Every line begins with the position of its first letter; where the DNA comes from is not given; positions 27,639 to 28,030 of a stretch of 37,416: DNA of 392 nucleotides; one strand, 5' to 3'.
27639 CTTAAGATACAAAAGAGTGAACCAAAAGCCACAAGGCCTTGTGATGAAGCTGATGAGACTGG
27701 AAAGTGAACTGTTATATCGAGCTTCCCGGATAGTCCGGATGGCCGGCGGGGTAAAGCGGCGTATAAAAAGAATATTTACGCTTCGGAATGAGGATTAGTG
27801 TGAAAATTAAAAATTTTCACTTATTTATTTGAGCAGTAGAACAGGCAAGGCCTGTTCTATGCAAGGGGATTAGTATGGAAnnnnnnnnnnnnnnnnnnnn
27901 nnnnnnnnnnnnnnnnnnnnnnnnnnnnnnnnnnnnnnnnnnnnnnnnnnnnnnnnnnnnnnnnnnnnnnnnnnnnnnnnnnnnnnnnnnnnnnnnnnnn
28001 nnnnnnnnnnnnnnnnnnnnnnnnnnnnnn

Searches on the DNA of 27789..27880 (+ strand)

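Call 72: search_dna_similar(query=window:27789-27880:+, collection=plasmids, mode=distant, max_evalue=0.001)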
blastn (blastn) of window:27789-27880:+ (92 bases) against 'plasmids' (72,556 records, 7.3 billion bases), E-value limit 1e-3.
No match.

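Call 73: search_dna_similar(query=window:27789-27880:+, collection=phages, mode=distant, max_evalue=0.001)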
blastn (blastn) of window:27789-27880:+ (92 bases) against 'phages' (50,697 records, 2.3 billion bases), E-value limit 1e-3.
No match.
